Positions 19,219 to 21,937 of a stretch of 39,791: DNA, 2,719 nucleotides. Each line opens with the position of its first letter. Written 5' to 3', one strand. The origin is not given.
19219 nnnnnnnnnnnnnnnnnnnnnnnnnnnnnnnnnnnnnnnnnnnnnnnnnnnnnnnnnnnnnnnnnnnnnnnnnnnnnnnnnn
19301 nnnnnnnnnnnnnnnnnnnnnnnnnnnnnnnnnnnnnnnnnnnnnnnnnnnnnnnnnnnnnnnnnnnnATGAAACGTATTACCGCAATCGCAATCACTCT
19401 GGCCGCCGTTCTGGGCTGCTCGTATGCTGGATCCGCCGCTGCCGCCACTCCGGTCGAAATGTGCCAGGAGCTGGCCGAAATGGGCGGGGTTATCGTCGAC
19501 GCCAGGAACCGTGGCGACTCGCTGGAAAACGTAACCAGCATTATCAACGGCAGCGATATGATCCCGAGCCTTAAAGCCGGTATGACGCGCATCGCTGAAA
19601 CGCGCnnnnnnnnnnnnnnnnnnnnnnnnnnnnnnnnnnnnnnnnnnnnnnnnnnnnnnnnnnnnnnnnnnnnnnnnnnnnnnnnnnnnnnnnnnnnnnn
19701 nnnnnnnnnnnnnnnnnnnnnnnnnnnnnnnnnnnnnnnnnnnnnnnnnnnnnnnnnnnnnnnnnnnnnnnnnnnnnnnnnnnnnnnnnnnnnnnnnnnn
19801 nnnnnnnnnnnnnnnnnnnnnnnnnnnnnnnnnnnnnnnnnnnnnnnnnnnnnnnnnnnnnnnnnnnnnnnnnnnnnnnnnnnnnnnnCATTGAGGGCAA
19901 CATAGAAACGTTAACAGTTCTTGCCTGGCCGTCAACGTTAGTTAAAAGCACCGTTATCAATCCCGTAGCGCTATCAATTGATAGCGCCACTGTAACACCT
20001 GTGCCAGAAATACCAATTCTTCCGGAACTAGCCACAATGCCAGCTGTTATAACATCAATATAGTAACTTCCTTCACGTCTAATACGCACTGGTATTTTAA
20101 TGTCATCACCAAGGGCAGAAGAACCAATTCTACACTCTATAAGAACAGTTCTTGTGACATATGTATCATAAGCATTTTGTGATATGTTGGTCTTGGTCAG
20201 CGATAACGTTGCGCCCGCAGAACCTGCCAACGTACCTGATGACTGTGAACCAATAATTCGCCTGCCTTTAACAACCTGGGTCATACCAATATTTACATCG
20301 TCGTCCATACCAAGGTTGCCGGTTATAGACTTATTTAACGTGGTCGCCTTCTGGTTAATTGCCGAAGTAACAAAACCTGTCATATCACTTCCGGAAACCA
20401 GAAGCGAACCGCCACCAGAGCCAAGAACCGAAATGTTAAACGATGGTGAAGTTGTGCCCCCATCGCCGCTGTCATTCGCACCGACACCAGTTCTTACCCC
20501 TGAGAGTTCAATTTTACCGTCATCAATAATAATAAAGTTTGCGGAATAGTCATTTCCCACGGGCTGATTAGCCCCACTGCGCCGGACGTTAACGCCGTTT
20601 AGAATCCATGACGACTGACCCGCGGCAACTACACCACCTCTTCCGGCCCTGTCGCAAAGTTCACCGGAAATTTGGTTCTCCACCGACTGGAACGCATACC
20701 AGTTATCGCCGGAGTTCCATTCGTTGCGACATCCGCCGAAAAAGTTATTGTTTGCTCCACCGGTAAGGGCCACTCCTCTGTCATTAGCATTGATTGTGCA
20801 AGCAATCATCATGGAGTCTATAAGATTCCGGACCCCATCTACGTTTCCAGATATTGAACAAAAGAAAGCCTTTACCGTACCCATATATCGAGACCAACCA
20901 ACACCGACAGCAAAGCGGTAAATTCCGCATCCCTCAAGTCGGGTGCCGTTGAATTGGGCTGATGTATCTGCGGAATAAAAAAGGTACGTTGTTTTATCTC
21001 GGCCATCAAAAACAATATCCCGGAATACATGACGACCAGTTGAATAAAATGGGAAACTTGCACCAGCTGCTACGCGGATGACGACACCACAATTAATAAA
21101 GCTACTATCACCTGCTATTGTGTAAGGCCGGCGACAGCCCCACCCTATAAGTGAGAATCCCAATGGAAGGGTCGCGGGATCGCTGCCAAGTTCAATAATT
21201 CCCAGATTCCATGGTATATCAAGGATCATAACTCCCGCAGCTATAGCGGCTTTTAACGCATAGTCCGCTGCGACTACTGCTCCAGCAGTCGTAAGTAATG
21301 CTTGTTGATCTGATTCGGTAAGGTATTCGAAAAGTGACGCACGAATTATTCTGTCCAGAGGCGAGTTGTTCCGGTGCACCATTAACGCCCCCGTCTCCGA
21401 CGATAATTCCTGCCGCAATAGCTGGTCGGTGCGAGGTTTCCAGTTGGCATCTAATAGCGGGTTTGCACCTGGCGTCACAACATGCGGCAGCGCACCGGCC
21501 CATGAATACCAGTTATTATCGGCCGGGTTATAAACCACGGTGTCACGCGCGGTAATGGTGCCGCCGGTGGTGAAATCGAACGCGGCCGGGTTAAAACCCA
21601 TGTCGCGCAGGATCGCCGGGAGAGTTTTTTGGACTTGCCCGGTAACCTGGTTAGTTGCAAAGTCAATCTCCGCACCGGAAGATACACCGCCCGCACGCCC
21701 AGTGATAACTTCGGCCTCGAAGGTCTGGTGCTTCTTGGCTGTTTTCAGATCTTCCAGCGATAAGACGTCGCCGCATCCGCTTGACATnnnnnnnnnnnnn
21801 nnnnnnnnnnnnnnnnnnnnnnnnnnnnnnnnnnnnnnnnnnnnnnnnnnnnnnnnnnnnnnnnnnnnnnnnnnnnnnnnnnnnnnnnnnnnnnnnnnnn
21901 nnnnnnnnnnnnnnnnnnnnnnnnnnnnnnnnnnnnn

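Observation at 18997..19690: Moron cassette: twin-promoter-driven DUF2829/Tad2-like gene plus exported Cor-like protein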

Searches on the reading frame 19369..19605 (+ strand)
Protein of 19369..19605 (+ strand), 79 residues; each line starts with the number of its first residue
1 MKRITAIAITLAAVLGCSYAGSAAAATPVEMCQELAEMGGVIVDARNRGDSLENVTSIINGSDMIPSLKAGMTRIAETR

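Call 3: search_protein_families(library=pfam, proteins=[window:19369-19605:+], max_evalue=1)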
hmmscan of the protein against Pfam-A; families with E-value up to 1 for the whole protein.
window:19369-19605:+ (79 aa): 0 families

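Call 4: search_protein_families(library=phrogs, proteins=[window:19369-19605:+], max_evalue=0.01)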
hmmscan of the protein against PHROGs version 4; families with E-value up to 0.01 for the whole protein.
window:19369-19605:+ (79 aa): 1 family
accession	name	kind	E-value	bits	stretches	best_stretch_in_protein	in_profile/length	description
phrog_2315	-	unknown function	9.1e-06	26.7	1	1-63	1-61/109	-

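Call 28: search_protein_families(library=ncbifam, proteins=[window:19369-19605:+], max_evalue=1)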
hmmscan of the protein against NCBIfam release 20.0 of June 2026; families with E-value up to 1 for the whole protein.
window:19369-19605:+ (79 aa): 0 families

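Call 78: search_protein_families(library=padloc, proteins=[window:19369-19605:+], max_evalue=1)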
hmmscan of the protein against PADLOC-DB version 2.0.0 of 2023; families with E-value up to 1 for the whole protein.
window:19369-19605:+ (79 aa): 0 families

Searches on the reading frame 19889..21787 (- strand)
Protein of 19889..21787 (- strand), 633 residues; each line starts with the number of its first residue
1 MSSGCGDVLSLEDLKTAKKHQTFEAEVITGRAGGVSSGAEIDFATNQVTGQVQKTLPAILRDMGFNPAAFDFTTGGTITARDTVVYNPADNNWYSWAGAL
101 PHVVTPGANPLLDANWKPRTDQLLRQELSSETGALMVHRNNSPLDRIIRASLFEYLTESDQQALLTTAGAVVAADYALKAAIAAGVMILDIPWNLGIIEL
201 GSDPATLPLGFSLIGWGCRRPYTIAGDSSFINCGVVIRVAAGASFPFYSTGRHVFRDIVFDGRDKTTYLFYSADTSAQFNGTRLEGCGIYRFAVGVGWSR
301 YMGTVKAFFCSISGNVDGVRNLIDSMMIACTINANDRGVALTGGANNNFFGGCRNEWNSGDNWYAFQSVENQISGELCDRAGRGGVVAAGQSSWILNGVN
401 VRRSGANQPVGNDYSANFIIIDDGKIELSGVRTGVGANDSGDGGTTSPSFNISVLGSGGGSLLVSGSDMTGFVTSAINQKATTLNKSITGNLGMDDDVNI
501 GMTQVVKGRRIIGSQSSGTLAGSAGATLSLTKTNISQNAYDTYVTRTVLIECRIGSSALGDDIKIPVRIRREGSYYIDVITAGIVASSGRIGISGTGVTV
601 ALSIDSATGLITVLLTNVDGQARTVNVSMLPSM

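Call 3: search_protein_families(library=pfam, proteins=[window:19889-21787:-], max_evalue=1)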
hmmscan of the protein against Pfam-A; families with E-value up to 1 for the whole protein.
window:19889-21787:- (633 aa): 3 families
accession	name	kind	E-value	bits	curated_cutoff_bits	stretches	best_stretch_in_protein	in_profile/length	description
PF18668.6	Tail_spike_N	-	7.1e-05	23.3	25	1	71-109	15-53/70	Tail spike TSP1/Gp66 receptor binding N-terminal domain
PF00710.25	Asparaginase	-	0.03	14.3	22.5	1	315-375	120-178/193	Asparaginase, N-terminal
PF20942.3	DUF4785_2nd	-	0.11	12.8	30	0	518-544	40-66/105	Domain of unknown function (DUF4785) central domain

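Call 4: search_protein_families(library=phrogs, proteins=[window:19889-21787:-], max_evalue=0.01)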
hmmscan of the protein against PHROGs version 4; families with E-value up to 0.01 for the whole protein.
window:19889-21787:- (633 aa): 10 families
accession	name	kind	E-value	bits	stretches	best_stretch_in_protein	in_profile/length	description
phrog_6518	-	tail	3.7e-136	456.2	1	64-631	205-792/793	tail fiber protein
phrog_29731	-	tail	1.7e-43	150.1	1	1-112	1-118/336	tail spike protein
phrog_20900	-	tail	8.9e-30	104.7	1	1-137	1-140/721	tail spike protein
phrog_27367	-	tail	9.9e-25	88.1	1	1-136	78-217/736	tail fiber protein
phrog_15455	-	tail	9.7e-16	58.4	1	28-141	1-129/652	tail fiber protein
phrog_27156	-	tail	5.4e-10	39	1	49-110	1-66/707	tail spike protein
phrog_25325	-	tail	6.4e-10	39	1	70-139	55-125/631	tail spike protein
phrog_13893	-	tail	2.5e-09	37.1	1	1-62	27-81/648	tail protein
phrog_13781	-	tail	1.3e-08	34.8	1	72-142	214-296/782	tail spike protein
phrog_14442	-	tail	0.00014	21.5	1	62-139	95-178/733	tail protein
